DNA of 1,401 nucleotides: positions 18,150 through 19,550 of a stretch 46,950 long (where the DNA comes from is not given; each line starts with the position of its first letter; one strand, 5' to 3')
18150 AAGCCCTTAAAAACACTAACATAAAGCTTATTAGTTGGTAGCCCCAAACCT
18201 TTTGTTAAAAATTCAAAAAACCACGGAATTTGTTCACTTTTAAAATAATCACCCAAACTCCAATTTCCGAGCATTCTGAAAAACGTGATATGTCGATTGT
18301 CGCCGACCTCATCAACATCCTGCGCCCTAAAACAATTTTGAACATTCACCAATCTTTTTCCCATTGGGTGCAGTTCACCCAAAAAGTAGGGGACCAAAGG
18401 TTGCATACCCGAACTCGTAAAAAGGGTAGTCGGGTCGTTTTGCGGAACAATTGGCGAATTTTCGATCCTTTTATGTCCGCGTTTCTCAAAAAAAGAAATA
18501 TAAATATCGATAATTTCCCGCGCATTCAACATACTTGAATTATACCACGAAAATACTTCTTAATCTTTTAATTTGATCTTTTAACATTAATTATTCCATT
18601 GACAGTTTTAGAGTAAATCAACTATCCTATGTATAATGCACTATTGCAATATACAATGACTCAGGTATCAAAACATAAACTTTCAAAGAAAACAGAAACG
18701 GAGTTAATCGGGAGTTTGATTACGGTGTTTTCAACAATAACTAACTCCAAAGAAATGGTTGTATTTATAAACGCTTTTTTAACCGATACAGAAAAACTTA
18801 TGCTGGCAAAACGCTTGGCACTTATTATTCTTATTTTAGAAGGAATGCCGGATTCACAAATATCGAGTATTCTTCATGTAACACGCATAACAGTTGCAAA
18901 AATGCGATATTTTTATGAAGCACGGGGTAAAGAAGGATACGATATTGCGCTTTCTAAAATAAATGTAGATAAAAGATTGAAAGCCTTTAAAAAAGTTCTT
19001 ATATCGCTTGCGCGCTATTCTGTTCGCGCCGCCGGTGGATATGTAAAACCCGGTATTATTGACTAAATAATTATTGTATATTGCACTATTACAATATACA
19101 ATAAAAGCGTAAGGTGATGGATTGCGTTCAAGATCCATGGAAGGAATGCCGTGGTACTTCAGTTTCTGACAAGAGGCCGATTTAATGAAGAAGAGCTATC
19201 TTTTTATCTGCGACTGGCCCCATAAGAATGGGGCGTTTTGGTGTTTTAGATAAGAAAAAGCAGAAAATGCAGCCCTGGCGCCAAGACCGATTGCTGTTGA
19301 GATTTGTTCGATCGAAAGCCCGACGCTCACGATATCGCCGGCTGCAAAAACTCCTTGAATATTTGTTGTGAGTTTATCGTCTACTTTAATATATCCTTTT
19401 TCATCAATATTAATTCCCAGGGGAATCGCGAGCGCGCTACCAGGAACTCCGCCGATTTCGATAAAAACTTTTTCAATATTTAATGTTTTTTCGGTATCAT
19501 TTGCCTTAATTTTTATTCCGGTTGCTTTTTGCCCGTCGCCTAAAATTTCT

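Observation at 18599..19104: TrpR/YerC-like gene bracketed by two near-identical palindromic sites: self-contained operator cassette or mini mobile unit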

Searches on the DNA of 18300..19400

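Call 75: search_rna_families(source=window, start=18300, end=19400, threshold=evalue, max_evalue=1)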
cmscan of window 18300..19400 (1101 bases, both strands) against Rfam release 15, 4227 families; matches with E-value up to 1: 0.
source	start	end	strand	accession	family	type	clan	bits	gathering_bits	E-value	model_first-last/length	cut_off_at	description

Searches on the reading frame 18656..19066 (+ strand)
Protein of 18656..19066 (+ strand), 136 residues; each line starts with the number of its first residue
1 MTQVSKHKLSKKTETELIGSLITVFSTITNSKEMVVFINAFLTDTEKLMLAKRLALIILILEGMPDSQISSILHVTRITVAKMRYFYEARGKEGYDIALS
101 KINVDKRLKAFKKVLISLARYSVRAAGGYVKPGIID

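Call 8: search_protein_families(library=pfam, proteins=[window:18656-19066:+], max_evalue=0.01)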
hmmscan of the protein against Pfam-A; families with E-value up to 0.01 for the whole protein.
window:18656-19066:+ (136 aa): 2 families
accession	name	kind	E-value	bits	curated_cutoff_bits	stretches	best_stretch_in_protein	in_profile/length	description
PF13384.12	HTH_23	-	8e-05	22.8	24.6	1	51-87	5-41/50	Homeodomain-like domain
PF01371.25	Trp_repressor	-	0.00075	19.9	27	1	20-84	5-70/88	Trp repressor protein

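Call 9: find_homologous_proteins(query=window:18656-19066:+)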
Query window:18656-19066:+ (136 aa): 163 proteins with E <= 0.001 among 180 candidates; the best 120 are listed.
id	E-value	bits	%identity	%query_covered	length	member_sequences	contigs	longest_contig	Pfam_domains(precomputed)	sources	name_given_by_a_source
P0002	1.4e-77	275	100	100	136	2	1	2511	-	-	-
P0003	1.2e-54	201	74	100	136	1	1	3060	PF01371.26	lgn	-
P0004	6.9e-54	199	71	100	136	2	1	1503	PF01371.26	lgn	-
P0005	7.8e-53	196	72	100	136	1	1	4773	-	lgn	-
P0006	1.7e-51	191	69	100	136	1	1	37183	PF01371.26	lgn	-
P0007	3.5e-49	184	68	100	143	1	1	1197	PF01371.26,PF13384.13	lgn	-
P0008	1.5e-48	182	63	100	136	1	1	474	PF01371.26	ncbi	-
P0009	1.9e-48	181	68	100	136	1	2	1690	PF01371.26,PF13384.13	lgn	-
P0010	1.4e-47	179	65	100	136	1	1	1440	PF01371.26,PF13384.13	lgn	-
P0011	3.2e-47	177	66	100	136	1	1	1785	PF01371.26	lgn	-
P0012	4.5e-47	177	67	96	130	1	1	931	PF01371.26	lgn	-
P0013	1.6e-46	175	64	100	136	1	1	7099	PF01371.26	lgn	-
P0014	7.0e-46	173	65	100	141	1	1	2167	PF01371.26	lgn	-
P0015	1.5e-45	172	65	100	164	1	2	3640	PF01371.26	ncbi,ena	-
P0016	2.4e-45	171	65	100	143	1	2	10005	PF01371.26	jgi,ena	-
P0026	5.0e-43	164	63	100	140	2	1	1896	PF01371.26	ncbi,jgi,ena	-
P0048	1.3e-41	159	60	100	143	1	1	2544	-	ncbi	-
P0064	1.4e-40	156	60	100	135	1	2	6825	-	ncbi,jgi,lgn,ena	-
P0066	1.5e-40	156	59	100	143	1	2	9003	PF01371.26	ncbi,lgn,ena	-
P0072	2.1e-39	152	54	100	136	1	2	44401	PF01371.26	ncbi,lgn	-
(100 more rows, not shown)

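Call 10: search_protein_families(library=ncbifam, proteins=[window:18656-19066:+], max_evalue=1)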
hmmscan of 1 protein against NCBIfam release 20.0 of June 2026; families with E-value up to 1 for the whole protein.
window:18656-19066:+ (136 aa): 2 families
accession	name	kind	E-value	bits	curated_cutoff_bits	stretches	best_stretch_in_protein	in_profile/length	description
NF033545.0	transpos_IS630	equivalog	0.022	14.2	100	1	53-94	1-43/299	IS630 family transposase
TIGR01321.1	TrpR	equivalog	0.11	12.9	67.25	1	19-75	10-67/94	trp operon repressor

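Call 12: find_related_loci(query=A1, collection=genome_contigs, flank=3000)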
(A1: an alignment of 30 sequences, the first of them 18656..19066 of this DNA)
Query A1 (136 aa) in genome_contigs; peptide patterns used: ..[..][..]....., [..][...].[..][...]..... (x = any residue, [..] = any of these).
242 stretches matched a pattern; 105 encode a relative of the query (tblastn E <= 1e-3); the best 80 are kept; 80 distinct loci.
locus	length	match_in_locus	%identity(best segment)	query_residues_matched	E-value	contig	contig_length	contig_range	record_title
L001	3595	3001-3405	61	1-136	3e-52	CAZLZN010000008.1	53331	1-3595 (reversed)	MAG TPA_asm: uncultured Gammaproteobacteria bacterium isolate SRP278252_co2_871 genome assembly, contig: NODE_1019_lengt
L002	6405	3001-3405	63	1-136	1e-51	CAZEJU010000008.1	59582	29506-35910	MAG TPA_asm: uncultured Gammaproteobacteria bacterium isolate binchicken_co105_439 genome assembly, contig: NODE_566_len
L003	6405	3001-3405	59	1-136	3e-50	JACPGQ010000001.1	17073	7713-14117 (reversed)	MAG: Candidatus Levyibacteriota bacterium isolate NC_groundwater_392_Ag_B-0.1um_43_10 GD18-4_B1_scaffold_44513, whole ge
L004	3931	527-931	62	1-136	5e-50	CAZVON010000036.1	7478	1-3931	MAG TPA_asm: uncultured Gammaproteobacteria bacterium isolate SRP269290_co3_805 genome assembly, contig: NODE_13899_leng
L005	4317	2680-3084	60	1-136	1e-48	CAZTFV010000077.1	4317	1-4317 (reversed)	MAG TPA_asm: uncultured Gammaproteobacteria bacterium isolate SRP269290_co1_791 genome assembly, contig: NODE_38476_leng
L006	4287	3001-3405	56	1-136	4e-47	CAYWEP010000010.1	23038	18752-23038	MAG TPA_asm: uncultured Gammaproteobacteria bacterium isolate SRP269290_co3_1003 genome assembly, contig: NODE_2152_leng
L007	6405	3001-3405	56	1-136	4e-46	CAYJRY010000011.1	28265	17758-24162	MAG TPA_asm: uncultured Gammaproteobacteria bacterium isolate ERP125453_co1_466 genome assembly, contig: NODE_1432_lengt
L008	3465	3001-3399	57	3-136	1e-44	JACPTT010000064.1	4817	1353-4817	MAG: Candidatus Levyibacteriota bacterium isolate NC_groundwater_739_Ag_S-0.65um_41_9 S37_SO-6_scaffold_485984, whole ge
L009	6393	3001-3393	57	1-132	6e-43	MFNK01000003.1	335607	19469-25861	MAG: Candidatus Levybacteria bacterium RIFCSPHIGHO2_01_FULL_36_15b rifcsphigho2_01_scaffold_16, whole genome shotgun seq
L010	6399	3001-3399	53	1-134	1e-41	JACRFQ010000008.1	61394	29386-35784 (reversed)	MAG: Candidatus Levyibacteriota bacterium isolate NC_groundwater_1729_Pr3_B-0.1um_34_132 SR-2_scaffold_141_235052, whole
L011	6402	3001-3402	50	1-135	2e-39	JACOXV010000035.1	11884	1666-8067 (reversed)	MAG: Candidatus Levyibacteriota bacterium isolate NC_groundwater_162_Ag_S-0.1um_38_10 S4_GD2017_2_S1_scaffold_8059, whol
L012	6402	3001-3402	51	1-135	8e-40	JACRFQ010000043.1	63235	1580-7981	MAG: Candidatus Levyibacteriota bacterium isolate NC_groundwater_1729_Pr3_B-0.1um_34_132 SR-2_scaffold_141_2746030, whol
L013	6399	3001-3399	47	1-134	1e-36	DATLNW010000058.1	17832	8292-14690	MAG TPA_asm: Lysobacterales bacterium isolate SMAG_U13810 k141_4818870, whole genome shotgun sequence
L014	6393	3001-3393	49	3-134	2e-34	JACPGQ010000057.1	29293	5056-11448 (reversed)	MAG: Candidatus Levyibacteriota bacterium isolate NC_groundwater_392_Ag_B-0.1um_43_10 GD18-4_B1_scaffold_1159237, whole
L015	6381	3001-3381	50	1-128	1e-33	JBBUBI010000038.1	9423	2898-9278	MAG: Patescibacteria group bacterium isolate H52-bin033_1 H52_bin033_1_000000000038, whole genome shotgun sequence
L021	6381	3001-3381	40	1-128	2e-23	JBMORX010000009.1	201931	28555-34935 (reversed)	MAG: Patescibacteria group bacterium isolate Betzabe_MAG191 MAG191_9, whole genome shotgun sequence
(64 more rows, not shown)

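Call 17: search_solved_structures(query=A1, max_evalue=1, show_alignments=2)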
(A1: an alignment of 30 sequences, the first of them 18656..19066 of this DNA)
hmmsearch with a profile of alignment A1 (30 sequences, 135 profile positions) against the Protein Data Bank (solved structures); distinct sequences matched with E-value up to 1: 8.
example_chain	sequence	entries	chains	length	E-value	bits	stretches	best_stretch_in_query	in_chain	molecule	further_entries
3frw_A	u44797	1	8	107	0.00013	25.2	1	9-107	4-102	Putative Trp repressor protein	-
3g1c_A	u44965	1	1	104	0.0071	19.5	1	11-102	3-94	The TrpR like protein from Eubacterium eligens ATCC 27750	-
3kor_A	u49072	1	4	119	0.072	16.3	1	20-102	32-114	Possible Trp repressor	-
7ve4_A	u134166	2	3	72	0.23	14.7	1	49-81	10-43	DNA-binding response regulator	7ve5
6yje_A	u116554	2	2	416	0.45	13.7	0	68-128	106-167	Phosphoglycerate kinase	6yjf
7bhy_A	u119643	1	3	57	0.46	13.7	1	61-94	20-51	Deoxyribonucleoside regulator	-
6y3a_A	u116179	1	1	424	0.46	13.7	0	68-128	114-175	Phosphoglycerate kinase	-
1res_A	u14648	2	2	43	0.55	13.4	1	53-83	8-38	GAMMA DELTA-RESOLVASE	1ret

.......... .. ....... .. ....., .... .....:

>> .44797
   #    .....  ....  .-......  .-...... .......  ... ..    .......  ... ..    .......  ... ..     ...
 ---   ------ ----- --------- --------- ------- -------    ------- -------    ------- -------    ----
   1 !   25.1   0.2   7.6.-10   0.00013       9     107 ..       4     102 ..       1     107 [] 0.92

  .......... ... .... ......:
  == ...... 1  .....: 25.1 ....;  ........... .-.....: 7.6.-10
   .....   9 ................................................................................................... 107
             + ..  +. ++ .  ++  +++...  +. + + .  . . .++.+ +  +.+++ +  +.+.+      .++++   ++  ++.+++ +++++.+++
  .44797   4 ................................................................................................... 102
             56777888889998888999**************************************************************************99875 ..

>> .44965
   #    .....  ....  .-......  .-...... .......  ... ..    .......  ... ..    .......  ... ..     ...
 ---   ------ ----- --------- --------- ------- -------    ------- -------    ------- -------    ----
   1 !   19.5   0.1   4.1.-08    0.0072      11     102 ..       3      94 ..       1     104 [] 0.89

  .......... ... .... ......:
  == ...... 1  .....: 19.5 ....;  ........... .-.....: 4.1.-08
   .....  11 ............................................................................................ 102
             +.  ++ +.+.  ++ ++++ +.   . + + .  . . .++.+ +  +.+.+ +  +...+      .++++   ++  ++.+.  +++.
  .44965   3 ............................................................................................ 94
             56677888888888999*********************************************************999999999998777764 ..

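Call 30: find_encoding_contigs(protein=P0003, flank=5000, max_places=3)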
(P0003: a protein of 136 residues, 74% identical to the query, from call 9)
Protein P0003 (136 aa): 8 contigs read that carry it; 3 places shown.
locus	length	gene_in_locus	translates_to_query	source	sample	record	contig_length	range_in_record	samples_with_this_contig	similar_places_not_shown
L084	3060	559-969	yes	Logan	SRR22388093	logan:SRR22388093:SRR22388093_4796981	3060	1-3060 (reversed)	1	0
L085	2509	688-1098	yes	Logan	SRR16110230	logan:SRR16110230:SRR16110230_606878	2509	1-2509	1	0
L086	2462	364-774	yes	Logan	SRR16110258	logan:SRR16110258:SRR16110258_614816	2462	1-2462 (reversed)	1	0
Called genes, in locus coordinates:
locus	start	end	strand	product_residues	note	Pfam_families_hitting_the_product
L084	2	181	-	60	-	?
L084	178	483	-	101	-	PF01883:FeS_assembly_P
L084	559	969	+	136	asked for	PF01371:Trp_repressor (weak)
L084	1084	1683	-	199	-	PF21176:RecR_HhH, PF01751:Toprim, PF13662:Toprim_4, PF21175:RecR_C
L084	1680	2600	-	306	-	PF13793:Pribosyltran_N, PF00156:Pribosyltran, PF14572:Pribosyl_synth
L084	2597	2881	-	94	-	PF02575:YbaB_DNA_bd (weak)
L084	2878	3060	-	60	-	?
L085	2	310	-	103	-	?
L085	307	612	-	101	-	PF01883:FeS_assembly_P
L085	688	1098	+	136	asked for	PF01371:Trp_repressor (weak)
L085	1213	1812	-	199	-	PF21176:RecR_HhH, PF01751:Toprim, PF13662:Toprim_4, PF21175:RecR_C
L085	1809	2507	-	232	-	?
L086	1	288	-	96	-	?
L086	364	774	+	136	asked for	PF01371:Trp_repressor (weak)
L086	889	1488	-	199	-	PF21176:RecR_HhH, PF01751:Toprim, PF13662:Toprim_4, PF21175:RecR_C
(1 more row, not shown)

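Call 31: find_encoding_contigs(protein=P0006, flank=6000, max_places=3)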
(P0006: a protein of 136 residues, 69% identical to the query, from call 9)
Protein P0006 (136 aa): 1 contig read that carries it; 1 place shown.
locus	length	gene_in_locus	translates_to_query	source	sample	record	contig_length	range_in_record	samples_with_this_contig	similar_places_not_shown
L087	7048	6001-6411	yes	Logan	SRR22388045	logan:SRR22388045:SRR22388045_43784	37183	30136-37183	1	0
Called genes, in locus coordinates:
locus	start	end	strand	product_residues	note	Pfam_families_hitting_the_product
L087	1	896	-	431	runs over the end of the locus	PF02885:Glycos_trans_3N, PF00591:Glycos_transf_3, PF07831:PYNP_C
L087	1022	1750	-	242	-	PF04203:Sortase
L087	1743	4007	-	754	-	-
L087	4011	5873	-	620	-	PF01411:tRNA-synt_2c, PF07973:tRNA_SAD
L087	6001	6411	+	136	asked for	PF01371:Trp_repressor (weak)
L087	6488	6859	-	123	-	-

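Call 32: find_encoding_contigs(protein=P0005, flank=5000, max_places=3)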
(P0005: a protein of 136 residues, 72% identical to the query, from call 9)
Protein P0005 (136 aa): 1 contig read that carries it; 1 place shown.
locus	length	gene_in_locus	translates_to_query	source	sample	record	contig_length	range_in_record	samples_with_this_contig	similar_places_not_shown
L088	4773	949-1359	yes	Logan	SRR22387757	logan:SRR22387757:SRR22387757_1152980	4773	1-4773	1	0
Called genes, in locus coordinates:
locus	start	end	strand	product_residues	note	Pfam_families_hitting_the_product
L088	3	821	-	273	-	?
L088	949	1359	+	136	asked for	-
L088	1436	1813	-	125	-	-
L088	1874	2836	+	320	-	PF03446:NAD_binding_2, PF00393:6PGD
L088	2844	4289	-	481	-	PF00479:G6PD_N, PF02781:G6PD_C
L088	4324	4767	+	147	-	PF00293:NUDIX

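Call 48: predict_structure(alignment_id=A1)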
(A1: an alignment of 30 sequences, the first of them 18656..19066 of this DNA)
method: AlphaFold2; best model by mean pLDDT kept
length: 136 residues; sequences in the alignment: 30
mean_pLDDT: 81.0   pTM: 0.67
mean pLDDT of the five models: 81.0, 79.8, 76.3, 76.1, 73.9
residues with pLDDT >= 90: 54; 70-90: 57; 50-70: 16; < 50: 9
segments of 3 or more residues with pLDDT < 50: 130-136
pLDDT, mean of each block of 10 residues (from residue 1): 68 92 91 93 92 90 89 91 87 77 70 78 58 43
secondary structure, 60 per line:
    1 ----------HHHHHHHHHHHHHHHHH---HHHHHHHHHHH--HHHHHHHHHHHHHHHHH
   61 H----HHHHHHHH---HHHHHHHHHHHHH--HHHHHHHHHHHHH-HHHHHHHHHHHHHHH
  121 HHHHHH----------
elements in order: H11-27 H31-41 H44-61 H66-73 H77-89 H92-104 H106-126

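Call 53: fold_search(model_id=the predicted structure, library=pdb)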
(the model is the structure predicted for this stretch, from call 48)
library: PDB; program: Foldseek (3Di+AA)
matches with E <= 10: 152; with E <= 0.001: 0
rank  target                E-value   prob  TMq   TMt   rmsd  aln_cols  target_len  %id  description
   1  3frw_G                5.8e-02  1.00  0.54  0.75   2.5        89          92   20  Crystal structure of putative TrpR protein from Ruminococcus obeum (released 2009-01-20)
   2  3kor_C                7.8e-02  1.00  0.54  0.71   5.2       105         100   19  Crystal structure of a putative Trp repressor from Staphylococcus aureus (released 2010-11-17)
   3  3kor_B                9.3e-02  1.00  0.55  0.72   4.7       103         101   19  Crystal structure of a putative Trp repressor from Staphylococcus aureus (released 2010-11-17)
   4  1trr_A                9.8e-02  1.00  0.58  0.73   3.3        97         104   15  TANDEM BINDING IN CRYSTALS OF A TRP REPRESSOR/OPERATOR HALF-SITE COMPLEX (released 1993-10-21)
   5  3kor_A                1.2e-01  1.00  0.54  0.70   2.8        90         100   20  Crystal structure of a putative Trp repressor from Staphylococcus aureus (released 2010-11-17)
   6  3frw_D                1.2e-01  1.00  0.54  0.75   3.6        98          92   16  Crystal structure of putative TrpR protein from Ruminococcus obeum (released 2009-01-20)
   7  1zt9_A                1.3e-01  1.00  0.54  0.70   2.9        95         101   16  E. coli trp repressor, tetragonal crystal form (released 2006-05-09)
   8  3frw_B                1.7e-01  1.00  0.57  0.76   2.7        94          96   21  Crystal structure of putative TrpR protein from Ruminococcus obeum (released 2009-01-20)
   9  3frw_F                1.7e-01  1.00  0.55  0.76   3.3        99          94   18  Crystal structure of putative TrpR protein from Ruminococcus obeum (released 2009-01-20)
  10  6f9k                  1.8e-01  0.99  0.54  0.68   5.6       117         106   14  Tryptophan Repressor TrpR from E.coli with 5-methyl-L-tryptophan as ligand (released 2019-01-30)
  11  6fal_A                1.9e-01  1.00  0.56  0.76   2.0        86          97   15  Tryptophan Repressor TrpR from E.coli with 3-Indolepropionic acid as ligand (released 2019-01-30)
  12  3frw_A                1.9e-01  1.00  0.54  0.75   3.3        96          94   17  Crystal structure of putative TrpR protein from Ruminococcus obeum (released 2009-01-20)
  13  6f7f_A                2.1e-01  1.00  0.53  0.68   2.7        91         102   16  Tryptophan Repressor TrpR from E.coli with 3-Indolepropionic acid (released 2019-03-27)
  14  1jhg                  2.1e-01  1.00  0.53  0.68   2.8        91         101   18  TRP REPRESSOR MUTANT V58I (released 1997-03-12)
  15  3frw_E                2.4e-01  1.00  0.55  0.75   2.2        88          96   19  Crystal structure of putative TrpR protein from Ruminococcus obeum (released 2009-01-20)
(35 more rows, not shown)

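Call 73: search_protein_families(library=phrogs, proteins=[window:18656-19066:+], max_evalue=0.01)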
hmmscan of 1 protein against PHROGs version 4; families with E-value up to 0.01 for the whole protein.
window:18656-19066:+ (136 aa): 0 families

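Call 74: search_protein_families(library=padloc, proteins=[window:18656-19066:+], max_evalue=0.01)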
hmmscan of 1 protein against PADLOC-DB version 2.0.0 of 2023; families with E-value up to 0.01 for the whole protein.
window:18656-19066:+ (136 aa): 0 families

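Call 84: search_protein_families(library=pfam, proteins=[L021:4218-4922:+, L021:3406-3846:-, L021:2194-2913:-, L087:6488-6859:-, L088:1436-1813:-], max_evalue=0.01)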
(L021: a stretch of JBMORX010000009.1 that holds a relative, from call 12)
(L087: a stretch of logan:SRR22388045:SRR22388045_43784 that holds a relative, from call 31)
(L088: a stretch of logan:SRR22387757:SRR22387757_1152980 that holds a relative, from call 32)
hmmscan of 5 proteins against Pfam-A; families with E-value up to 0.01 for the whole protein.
L021:4218-4922:+ (234 aa): 1 family
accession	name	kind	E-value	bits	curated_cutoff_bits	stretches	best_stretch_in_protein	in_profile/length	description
PF01797.21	Y1_Tnp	-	6.1e-08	33.3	23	1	86-162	38-119/121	Transposase IS200 like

L021:3406-3846:- (146 aa): 1 family
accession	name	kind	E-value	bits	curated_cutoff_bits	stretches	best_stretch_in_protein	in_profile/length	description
PF01931.24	NTPase_I-T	-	6.8e-42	143.5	25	1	4-141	25-162/162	Protein of unknown function DUF84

L021:2194-2913:- (239 aa): 0 families

L087:6488-6859:- (123 aa): 0 families

L088:1436-1813:- (125 aa): 0 families

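Call 85: search_protein_representatives(alignment_id=A1)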
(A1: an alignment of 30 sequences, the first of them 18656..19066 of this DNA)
Query: 30 sequences, 135 profile positions. Proteins with E-value up to 0.001 (for the whole library): 2164; up to 1e-10: 708; up to 1e-30: 24. The best 150 are listed.
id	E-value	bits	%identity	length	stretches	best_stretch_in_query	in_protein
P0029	5.1e-62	224.0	-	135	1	1-135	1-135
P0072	4.1e-58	211.4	-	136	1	1-135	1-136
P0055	1.3e-57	209.8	-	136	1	1-135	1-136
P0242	6.8e-53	194.5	-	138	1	1-134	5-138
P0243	9.2e-46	171.4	-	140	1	1-126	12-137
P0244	1.7e-45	170.5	-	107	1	23-128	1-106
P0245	5.0e-45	169.0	-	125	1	1-121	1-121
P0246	6.0e-45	168.8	-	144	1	1-134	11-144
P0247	5.3e-44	165.7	-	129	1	1-128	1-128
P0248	6.7e-43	162.1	-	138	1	1-131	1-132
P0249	1.8e-41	157.5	-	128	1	1-129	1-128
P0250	2.3e-40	153.9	-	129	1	1-128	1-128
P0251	9.0e-40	152.0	-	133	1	1-127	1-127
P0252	9.8e-40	151.9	-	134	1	1-133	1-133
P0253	1.1e-39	151.7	-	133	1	1-133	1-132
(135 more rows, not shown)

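Call 92: list_cluster_members(proteins=[P0008, P0015, P0026, P0048, P0064, P0066, P0072, P0123])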
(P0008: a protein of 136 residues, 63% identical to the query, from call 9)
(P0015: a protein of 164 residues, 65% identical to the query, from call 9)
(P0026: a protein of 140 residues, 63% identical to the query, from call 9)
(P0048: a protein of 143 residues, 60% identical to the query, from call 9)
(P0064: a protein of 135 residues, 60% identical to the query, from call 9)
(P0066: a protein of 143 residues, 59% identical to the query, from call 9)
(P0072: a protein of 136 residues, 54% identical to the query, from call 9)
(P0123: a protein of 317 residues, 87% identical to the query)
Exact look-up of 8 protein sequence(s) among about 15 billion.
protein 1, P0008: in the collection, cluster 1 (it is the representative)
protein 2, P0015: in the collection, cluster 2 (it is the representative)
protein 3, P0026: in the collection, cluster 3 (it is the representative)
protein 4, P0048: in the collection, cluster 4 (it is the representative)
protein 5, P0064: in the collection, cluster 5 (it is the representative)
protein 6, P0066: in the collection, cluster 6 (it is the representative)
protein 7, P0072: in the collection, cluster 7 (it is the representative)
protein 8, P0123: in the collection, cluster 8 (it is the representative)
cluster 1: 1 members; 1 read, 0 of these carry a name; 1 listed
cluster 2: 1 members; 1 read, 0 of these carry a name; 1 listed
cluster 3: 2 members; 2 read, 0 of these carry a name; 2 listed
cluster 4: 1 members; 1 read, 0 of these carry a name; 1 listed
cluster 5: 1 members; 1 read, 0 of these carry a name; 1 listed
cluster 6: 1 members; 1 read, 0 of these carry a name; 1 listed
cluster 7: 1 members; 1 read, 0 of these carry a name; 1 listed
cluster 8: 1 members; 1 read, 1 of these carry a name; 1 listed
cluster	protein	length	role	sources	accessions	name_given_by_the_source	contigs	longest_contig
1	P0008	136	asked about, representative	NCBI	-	-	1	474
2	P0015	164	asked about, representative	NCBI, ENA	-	-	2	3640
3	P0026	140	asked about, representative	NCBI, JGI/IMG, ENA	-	-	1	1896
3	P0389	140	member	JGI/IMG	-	-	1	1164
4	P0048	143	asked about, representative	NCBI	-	-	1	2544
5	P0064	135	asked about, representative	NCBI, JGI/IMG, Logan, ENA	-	-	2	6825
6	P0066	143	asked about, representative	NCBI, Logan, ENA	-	-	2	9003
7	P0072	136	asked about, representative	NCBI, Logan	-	-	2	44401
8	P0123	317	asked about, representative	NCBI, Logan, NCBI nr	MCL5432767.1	MAG: FAD-dependent oxidoreductase [Patescibacteria group bacterium] | FAD-dependent oxidoreductase [Patescibacteria group bacterium]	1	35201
